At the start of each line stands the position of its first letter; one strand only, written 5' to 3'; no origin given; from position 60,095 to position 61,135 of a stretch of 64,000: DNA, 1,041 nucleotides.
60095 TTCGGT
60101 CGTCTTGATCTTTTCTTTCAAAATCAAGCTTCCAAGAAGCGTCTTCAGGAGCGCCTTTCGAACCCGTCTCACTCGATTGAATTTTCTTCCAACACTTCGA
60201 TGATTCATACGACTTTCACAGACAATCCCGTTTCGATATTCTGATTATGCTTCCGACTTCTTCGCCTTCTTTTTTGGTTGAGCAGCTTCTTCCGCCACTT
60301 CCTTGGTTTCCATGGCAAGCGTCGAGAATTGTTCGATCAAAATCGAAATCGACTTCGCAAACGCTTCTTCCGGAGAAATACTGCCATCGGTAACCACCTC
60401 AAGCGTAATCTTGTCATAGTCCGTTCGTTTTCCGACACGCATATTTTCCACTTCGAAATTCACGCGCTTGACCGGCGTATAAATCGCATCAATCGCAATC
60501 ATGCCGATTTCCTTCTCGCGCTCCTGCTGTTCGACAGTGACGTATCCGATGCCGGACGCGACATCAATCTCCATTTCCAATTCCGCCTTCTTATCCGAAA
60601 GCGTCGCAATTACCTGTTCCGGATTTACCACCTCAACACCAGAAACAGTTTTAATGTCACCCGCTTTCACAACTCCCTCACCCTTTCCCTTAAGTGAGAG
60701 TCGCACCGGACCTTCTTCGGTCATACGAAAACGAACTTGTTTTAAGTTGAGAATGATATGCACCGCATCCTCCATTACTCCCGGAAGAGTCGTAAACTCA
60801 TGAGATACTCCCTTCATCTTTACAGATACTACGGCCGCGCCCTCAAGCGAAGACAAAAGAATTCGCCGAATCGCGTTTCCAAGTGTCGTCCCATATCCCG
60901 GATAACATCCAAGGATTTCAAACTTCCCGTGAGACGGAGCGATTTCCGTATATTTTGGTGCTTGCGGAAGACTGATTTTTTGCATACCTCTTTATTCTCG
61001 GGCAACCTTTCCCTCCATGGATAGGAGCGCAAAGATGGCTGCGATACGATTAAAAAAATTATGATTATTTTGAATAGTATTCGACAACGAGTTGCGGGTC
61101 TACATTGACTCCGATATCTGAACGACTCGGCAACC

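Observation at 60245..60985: RpoA lacks the entire C-terminal domain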

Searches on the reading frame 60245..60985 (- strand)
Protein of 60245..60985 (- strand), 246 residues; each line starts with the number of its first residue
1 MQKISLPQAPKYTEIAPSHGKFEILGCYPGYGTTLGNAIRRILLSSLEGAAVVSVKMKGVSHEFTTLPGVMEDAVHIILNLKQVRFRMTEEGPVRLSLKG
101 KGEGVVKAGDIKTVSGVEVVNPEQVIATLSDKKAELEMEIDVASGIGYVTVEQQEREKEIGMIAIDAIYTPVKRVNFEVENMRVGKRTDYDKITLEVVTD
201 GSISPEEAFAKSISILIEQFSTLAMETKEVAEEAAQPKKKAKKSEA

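Call 4: search_protein_families(library=pfam, proteins=[window:60245-60985:-], max_evalue=0.1)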
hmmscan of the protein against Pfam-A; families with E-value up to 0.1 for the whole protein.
window:60245-60985:- (246 aa): 3 families
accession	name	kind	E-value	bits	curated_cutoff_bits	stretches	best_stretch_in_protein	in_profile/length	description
PF01000.31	RNA_pol_A_bac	-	8.6e-33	113.5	33.9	1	55-170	1-119/119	RNA polymerase Rpb3/RpoA insert domain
PF01193.29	RNA_pol_L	-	7.8e-23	80.4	24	1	29-220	5-74/74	RNA polymerase Rpb3/Rpb11 dimerisation domain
PF13656.11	RNA_pol_L_2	-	0.00037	20.6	27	1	191-224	40-73/75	RNA polymerase Rpb3/Rpb11 dimerisation domain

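Call 5: search_protein_families(library=ncbifam, proteins=[window:60245-60985:-], max_evalue=0.1)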
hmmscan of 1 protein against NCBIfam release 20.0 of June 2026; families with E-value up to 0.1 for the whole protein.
window:60245-60985:- (246 aa): 10 families
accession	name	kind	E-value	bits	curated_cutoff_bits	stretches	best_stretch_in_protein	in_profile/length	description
NF003519.0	PRK05182.2-5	equivalog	4.6e-85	285.4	277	1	3-243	3-247/320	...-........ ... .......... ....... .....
TIGR02027.1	rpoA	equivalog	1.4e-78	264.1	227.8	1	20-242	2-225/298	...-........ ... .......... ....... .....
NF003513.0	PRK05182.1-2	equivalog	1.3e-77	261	302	1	19-240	26-246/338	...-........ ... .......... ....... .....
NF003516.0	PRK05182.2-2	equivalog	5.6e-76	255.7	353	1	18-240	19-242/315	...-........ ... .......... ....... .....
NF003515.0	PRK05182.2-1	equivalog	3.6e-73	246.6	406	1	18-239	19-240/314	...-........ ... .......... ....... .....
NF003514.0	PRK05182.1-4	equivalog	4.9e-66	222.6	434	1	11-232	8-230/338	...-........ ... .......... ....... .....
NF003517.0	PRK05182.2-3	equivalog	6e-65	219.5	356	1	3-241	7-252/344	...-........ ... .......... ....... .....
NF003518.0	PRK05182.2-4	equivalog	1.2e-58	198.8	523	1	17-243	16-241/312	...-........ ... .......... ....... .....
NF001988.0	PRK00783.1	equivalog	7.2e-06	25.8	153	0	179-230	212-264/266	DNA-directed RNA polymerase subunit D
NF002233.0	PRK01146.1-1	equivalog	0.00013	21.8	79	1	190-228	50-88/92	DNA-directed RNA polymerase subunit L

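Call 6: search_solved_structures(query=window:60245-60985:-, show_alignments=2)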
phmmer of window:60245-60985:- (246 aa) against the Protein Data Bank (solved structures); distinct sequences matched with E-value up to 0.001: 60.
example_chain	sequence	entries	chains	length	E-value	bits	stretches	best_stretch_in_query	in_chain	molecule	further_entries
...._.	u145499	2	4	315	6.8e-59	202.8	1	19-234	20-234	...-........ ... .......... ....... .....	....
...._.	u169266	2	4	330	1.1e-56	195.6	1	18-236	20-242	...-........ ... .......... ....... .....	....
8dkc_A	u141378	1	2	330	1.3e-55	192.1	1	12-226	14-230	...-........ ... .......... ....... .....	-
7ye1_A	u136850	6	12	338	2e-55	191.4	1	28-231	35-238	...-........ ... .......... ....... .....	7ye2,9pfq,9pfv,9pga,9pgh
5tw1_A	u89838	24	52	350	1.9e-53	185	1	14-227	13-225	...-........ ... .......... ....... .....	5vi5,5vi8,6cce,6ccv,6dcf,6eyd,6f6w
7l7b_A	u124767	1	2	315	2.2e-52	181.5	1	18-233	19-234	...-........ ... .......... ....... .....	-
6fbv_A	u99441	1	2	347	3.1e-52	181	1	15-228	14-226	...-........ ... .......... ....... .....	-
6dv9_A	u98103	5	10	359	3.4e-52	180.9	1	15-228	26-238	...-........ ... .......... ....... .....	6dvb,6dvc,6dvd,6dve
5zx2_A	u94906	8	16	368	3.6e-52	180.8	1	15-228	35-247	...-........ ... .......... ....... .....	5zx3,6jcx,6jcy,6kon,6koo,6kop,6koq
10mi_A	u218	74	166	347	3.8e-52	180.7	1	16-228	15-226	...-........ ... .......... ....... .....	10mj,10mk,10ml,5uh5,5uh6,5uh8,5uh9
4oir_A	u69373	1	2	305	5.5e-52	180.2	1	17-239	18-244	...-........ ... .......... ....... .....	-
4mq9_A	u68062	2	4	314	5.8e-52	180.1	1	17-239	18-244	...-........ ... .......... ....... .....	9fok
1iw7_A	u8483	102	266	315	5.8e-52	180.1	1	17-239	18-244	RNA polymerase alpha subunit | DNA-directed RNA polymerase alpha chain | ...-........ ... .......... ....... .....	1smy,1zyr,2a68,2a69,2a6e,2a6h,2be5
6wvj_A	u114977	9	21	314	8.7e-52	179.5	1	18-232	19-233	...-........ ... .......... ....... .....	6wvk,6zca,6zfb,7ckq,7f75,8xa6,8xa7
7vpd_A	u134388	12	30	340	1.2e-51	179.1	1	8-226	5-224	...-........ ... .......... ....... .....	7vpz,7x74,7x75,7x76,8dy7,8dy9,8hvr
6wmp_A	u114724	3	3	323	6.2e-34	121.2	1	24-223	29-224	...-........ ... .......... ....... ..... 1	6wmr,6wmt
6wmp_B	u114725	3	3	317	1.9e-20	77.1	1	7-216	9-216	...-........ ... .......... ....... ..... 2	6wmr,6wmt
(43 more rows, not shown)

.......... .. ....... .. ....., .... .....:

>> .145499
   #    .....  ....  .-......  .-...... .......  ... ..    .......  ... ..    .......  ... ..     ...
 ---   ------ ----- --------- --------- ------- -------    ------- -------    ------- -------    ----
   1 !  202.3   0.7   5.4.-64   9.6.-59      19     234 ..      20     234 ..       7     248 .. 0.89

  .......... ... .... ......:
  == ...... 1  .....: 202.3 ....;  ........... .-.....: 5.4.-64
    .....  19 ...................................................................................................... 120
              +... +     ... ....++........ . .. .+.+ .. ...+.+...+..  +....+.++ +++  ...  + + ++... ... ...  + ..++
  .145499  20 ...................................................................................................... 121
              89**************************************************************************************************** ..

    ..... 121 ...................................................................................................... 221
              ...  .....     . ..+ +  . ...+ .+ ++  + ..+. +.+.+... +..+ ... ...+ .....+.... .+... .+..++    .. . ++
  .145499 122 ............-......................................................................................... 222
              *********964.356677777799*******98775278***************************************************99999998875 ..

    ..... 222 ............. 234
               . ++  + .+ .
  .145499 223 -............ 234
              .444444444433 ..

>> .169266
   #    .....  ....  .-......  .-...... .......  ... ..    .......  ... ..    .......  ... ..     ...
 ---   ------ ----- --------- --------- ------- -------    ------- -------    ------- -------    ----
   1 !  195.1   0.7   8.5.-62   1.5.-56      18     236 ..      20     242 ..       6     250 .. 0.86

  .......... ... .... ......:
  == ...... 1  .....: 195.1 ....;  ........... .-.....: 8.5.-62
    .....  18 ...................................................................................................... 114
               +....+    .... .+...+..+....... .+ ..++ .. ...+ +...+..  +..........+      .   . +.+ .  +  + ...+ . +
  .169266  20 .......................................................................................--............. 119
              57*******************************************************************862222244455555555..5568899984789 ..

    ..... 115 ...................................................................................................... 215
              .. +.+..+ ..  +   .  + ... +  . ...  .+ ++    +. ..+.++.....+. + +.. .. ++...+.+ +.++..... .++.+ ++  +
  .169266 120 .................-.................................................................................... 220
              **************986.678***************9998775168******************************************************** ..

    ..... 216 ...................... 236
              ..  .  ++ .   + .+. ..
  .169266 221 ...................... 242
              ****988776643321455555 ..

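Call 7: find_homologous_proteins(query=window:60245-60985:-, max_evalue=1e-20)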
Query window:60245-60985:- (246 aa): 7723 proteins with E <= 1e-20 among 8000 candidates; the best 120 are listed.
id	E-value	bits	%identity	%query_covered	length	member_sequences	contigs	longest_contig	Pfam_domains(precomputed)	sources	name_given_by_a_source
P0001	3.6e-150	516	100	100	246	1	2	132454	PF01000.32,PF01193.30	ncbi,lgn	-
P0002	4.8e-133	460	89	100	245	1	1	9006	PF01000.32,PF01193.30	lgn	-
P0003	2.9e-113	395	77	95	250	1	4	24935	PF01000.32,PF01193.30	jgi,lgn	jgi:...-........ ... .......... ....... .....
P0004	2.0e-112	393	77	94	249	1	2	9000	PF01000.32,PF01193.30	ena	-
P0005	3.8e-112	392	78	92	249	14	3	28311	PF01000.32,PF01193.30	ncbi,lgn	-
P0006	7.7e-112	391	79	91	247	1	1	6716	PF01000.32,PF01193.30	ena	-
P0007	5.1e-111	388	77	92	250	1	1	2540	PF01000.32,PF01193.30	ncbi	-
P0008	5.9e-111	388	76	95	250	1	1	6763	PF01000.32,PF01193.30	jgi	jgi:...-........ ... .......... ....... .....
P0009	1.3e-110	387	75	95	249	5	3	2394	PF01000.32,PF01193.30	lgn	-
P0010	1.7e-110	386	77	94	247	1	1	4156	PF01000.32,PF01193.30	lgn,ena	-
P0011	1.7e-110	386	77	92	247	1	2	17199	PF01000.32,PF01193.30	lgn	-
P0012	1.8e-110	386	77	91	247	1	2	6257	PF01000.32,PF01193.30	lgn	-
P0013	2.3e-110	386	76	92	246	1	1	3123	PF01000.32,PF01193.30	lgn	-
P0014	2.4e-110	386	77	94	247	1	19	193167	PF01000.32,PF01193.30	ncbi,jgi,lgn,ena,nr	ncbi:MAG: DNA-directed polymerase subunit alpha [Patescibacteria group bacterium]|jgi:DNA-directed R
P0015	2.7e-110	386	76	94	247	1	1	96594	PF01000.32,PF01193.30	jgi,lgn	jgi:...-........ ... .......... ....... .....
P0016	3.2e-110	385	76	94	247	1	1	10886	PF01000.32,PF01193.30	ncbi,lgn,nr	ncbi:MAG: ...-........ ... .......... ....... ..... [Candidatus Moranbacteria bacterium]|nr:DNA-dire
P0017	8.5e-110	384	77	91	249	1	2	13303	PF01000.32,PF01193.30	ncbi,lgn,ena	-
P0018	1.7e-109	383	74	97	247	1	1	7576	PF01000.32,PF01193.30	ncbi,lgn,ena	-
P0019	6.1e-109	381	76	94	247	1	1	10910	PF01000.32,PF01193.30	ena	-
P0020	6.9e-109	381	75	94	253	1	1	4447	PF01000.32,PF01193.30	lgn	-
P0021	3.4e-108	379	76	91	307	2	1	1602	PF01000.32,PF03118.22,PF01193.30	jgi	jgi:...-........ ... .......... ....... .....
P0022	4.5e-105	369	72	95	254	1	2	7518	PF01000.32,PF01193.30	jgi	jgi:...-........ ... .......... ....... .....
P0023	2.7e-104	366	72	95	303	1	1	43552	PF01000.32,PF14520.13,PF03118.22,PF01193.30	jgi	jgi:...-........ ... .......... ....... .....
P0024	4.6e-104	365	72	91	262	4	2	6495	PF01000.32,PF01193.30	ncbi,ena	-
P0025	2.2e-103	363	72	95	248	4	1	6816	PF01000.32,PF01193.30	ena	-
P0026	4.0e-103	362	74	91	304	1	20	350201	PF01000.32,PF14520.13,PF03118.22,PF01193.30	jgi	jgi:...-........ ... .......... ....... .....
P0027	7.3e-103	361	73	95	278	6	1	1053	PF01000.32,PF01193.30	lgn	-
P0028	1.1e-102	361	71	93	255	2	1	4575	PF01000.32,PF01193.30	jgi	-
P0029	1.2e-102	361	70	95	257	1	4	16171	PF01000.32,PF01193.30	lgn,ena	-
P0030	1.9e-102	360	71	96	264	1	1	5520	PF01000.32,PF01193.30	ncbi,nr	ncbi:MAG: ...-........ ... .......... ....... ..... [Candidatus Moraniibacteriota bacterium]|nr:MAG:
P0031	2.3e-102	360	71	96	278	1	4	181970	PF01000.32,PF01193.30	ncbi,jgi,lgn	jgi:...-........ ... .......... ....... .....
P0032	3.7e-102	359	73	92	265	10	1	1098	PF01000.32,PF01193.30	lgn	-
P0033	5.6e-102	358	74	91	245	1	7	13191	PF01000.32,PF01193.30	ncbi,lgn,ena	-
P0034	5.7e-102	358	72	96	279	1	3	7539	PF01000.32,PF01193.30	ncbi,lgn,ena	-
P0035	5.8e-102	358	72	95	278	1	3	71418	PF01000.32,PF01193.30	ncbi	-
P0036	6.3e-102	358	70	94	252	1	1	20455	PF01000.32,PF01193.30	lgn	-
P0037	1.1e-101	357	74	91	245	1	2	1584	PF01000.32,PF01193.30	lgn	-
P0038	1.1e-101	357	74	91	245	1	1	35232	PF01000.32,PF01193.30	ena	-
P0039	1.4e-101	357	74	91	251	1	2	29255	PF01000.32,PF01193.30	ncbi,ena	-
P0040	1.6e-101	357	74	91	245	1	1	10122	PF01000.32,PF01193.30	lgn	-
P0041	2.0e-101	357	72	91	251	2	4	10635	PF01000.32,PF01193.30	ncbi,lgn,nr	ncbi:MAG: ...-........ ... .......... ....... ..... [Candidatus Moraniibacteriota bacterium]|nr:MAG:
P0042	2.2e-101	357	71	95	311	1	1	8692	PF21794.4,PF01000.32,PF14520.13,PF03118.22,PF01193.30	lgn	-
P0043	2.3e-101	356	72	93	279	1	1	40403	PF01000.32,PF01193.30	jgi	jgi:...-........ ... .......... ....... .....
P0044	2.6e-101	356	71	91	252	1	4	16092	PF01000.32,PF01193.30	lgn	-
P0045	2.7e-101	356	74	91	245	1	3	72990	PF01000.32,PF01193.30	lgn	-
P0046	2.9e-101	356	70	93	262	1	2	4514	PF01000.32,PF01193.30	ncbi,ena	-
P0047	3.0e-101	356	71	95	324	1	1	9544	PF01000.32,PF03118.22,PF01193.30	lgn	-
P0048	4.3e-101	356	69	97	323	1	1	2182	PF01000.32,PF03118.22,PF01193.30,PF13656.12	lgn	-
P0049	4.4e-101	356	67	95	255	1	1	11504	PF01000.32,PF01193.30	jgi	jgi:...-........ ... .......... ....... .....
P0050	4.4e-101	355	72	95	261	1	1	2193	PF01000.32,PF01193.30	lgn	-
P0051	5.0e-101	355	73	91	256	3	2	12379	PF01000.32,PF01193.30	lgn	-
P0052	5.1e-101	355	73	91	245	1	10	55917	PF01000.32,PF01193.30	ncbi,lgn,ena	-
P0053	5.2e-101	355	72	91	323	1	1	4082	PF01000.32,PF03118.22,PF01193.30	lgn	-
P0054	6.5e-101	355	72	91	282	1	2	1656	PF01000.32,PF01193.30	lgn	-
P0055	8.5e-101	355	71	90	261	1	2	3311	PF01000.32,PF01193.30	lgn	-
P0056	8.6e-101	355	69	93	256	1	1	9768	PF01000.32,PF01193.30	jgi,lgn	-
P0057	1.4e-100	354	73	91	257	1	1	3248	PF01000.32,PF01193.30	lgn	-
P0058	1.4e-100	354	73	90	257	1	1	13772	PF01000.32,PF01193.30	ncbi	-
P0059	1.7e-100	354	74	91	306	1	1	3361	PF01000.32,PF03118.22,PF01193.30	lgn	-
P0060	1.7e-100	354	71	91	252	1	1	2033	PF01000.32,PF01193.30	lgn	-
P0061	1.9e-100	353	73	91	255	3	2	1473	PF01000.32,PF01193.30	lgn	-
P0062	2.5e-100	353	68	99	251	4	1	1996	PF01000.32,PF01193.30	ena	-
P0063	2.9e-100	353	73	91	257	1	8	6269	PF01000.32,PF01193.30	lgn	-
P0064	3.0e-100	353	71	91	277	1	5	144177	PF01000.32,PF01193.30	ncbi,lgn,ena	-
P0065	3.2e-100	353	71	91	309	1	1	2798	PF01000.32,PF14520.13,PF03118.22,PF01193.30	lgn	-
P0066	3.2e-100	353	72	91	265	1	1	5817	PF01000.32,PF01193.30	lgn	-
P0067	3.3e-100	353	70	94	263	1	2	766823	PF01000.32,PF01193.30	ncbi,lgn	ncbi:MAG: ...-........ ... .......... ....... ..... [Candidatus Moraniibacteriota bacterium]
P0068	4.0e-100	352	70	91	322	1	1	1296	PF01000.32,PF03118.22,PF01193.30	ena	-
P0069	4.4e-100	352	71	95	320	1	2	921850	PF01000.32,PF14520.13,PF03118.22,PF01193.30,PF13656.12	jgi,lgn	jgi:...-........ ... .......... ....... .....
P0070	4.5e-100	352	71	91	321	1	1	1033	PF01000.32,PF03118.22,PF01193.30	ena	-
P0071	5.2e-100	352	69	95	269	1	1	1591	PF01000.32,PF01193.30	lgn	-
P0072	5.8e-100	352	71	96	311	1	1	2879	PF21794.4,PF01000.32,PF14520.13,PF03118.22,PF01193.30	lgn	-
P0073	5.9e-100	352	72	93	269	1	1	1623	PF01000.32,PF01193.30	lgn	-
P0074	6.2e-100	352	74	91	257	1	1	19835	PF01000.32,PF01193.30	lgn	-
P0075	6.3e-100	352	69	91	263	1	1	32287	PF01000.32,PF01193.30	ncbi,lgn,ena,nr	ncbi:MAG: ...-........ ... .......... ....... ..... [Candidatus Moranbacteria bacterium]|nr:DNA-dire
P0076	6.9e-100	352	69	93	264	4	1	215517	PF01000.32,PF01193.30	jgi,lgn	jgi:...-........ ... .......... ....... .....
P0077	7.3e-100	352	69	95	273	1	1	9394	PF01000.32,PF01193.30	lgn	-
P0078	7.5e-100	351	72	91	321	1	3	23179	PF01000.32,PF03118.22,PF01193.30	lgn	-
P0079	9.3e-100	351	74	91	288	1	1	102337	PF01000.32,PF01193.30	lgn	-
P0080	1.1e-99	351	68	93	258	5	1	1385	PF01000.32,PF01193.30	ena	-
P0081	1.2e-99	351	68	93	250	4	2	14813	PF01000.32,PF01193.30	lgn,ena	-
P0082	1.3e-99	351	70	91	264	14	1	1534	PF01000.32,PF01193.30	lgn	-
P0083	1.6e-99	350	68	91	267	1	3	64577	PF01000.32,PF01193.30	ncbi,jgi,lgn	jgi:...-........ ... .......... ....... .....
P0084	1.6e-99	350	69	91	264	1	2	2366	PF01000.32,PF01193.30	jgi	-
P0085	1.7e-99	350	71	91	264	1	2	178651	PF01000.32,PF01193.30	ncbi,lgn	ncbi:MAG: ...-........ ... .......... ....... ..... [Minisyncoccota bacterium]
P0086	1.7e-99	350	73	91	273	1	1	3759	PF01000.32,PF01193.30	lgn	-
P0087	1.8e-99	350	72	95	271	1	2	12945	PF01000.32,PF01193.30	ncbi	-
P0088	2.0e-99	350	69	91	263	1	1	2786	PF01000.32,PF01193.30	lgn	-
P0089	2.2e-99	350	71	91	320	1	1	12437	PF01000.32,PF03118.22,PF01193.30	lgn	-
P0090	2.2e-99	350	71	91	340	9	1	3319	PF01000.32,PF03118.22,PF01193.30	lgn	-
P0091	2.3e-99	350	72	91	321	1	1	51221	PF01000.32,PF03118.22,PF01193.30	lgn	-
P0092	2.4e-99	350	70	95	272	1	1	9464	PF01000.32,PF01193.30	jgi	jgi:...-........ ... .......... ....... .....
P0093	2.4e-99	350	72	93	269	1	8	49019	PF01000.32,PF01193.30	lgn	-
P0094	2.9e-99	350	71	91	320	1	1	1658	PF01000.32,PF03118.22,PF01193.30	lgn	-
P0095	3.6e-99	349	72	91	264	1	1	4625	PF01000.32,PF01193.30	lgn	-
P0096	3.8e-99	349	72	91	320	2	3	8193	PF01000.32,PF03118.22,PF01193.30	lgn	-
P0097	4.0e-99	349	72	93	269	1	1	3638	PF01000.32,PF01193.30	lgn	-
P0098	4.2e-99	349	73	91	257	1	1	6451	PF01000.32,PF01193.30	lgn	-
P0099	4.7e-99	349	66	96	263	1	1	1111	PF01000.32,PF01193.30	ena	-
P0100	5.2e-99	349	69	91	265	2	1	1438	PF01000.32,PF01193.30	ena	-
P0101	5.5e-99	349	72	91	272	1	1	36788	PF01000.32,PF01193.30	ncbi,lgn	-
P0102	5.5e-99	349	72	93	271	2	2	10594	PF01000.32,PF01193.30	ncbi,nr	ncbi:MAG: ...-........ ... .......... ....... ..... [Candidatus Moranbacteria bacterium]|nr:DNA-dire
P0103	5.8e-99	349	71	96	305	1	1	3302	PF01000.32,PF03118.22,PF01193.30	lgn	-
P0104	6.5e-99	348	65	98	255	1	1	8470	PF01000.32,PF01193.30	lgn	-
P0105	6.6e-99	348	69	99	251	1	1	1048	PF01000.32,PF01193.30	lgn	-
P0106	7.1e-99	348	73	91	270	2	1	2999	PF01000.32,PF01193.30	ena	-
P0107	7.2e-99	348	72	93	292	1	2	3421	PF01000.32,PF01193.30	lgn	-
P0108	8.0e-99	348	67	100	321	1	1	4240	PF01000.32,PF03118.22,PF01193.30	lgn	-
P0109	8.1e-99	348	69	91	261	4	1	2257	PF01000.32,PF01193.30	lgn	-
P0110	9.0e-99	348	72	93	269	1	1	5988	PF01000.32,PF01193.30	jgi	jgi:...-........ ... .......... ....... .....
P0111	9.3e-99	348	71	90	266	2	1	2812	PF01000.32,PF01193.30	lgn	-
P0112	9.5e-99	348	71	93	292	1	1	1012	PF01000.32,PF01193.30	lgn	-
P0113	9.7e-99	348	71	94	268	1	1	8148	PF01000.32,PF01193.30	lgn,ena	-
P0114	9.9e-99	348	71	91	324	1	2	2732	PF01000.32,PF03118.22,PF01193.30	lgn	-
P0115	9.9e-99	348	71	91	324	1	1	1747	PF01000.32,PF03118.22,PF01193.30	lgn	-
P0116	1.0e-98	348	72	93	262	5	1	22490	PF01000.32,PF01193.30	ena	-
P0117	1.1e-98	348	70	96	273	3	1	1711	PF01000.32,PF01193.30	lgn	-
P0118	1.1e-98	348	72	91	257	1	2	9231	PF01000.32,PF01193.30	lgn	-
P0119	1.1e-98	348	70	93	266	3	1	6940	PF01000.32,PF01193.30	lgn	-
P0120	1.2e-98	348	69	90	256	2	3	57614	PF01000.32,PF01193.30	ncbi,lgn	-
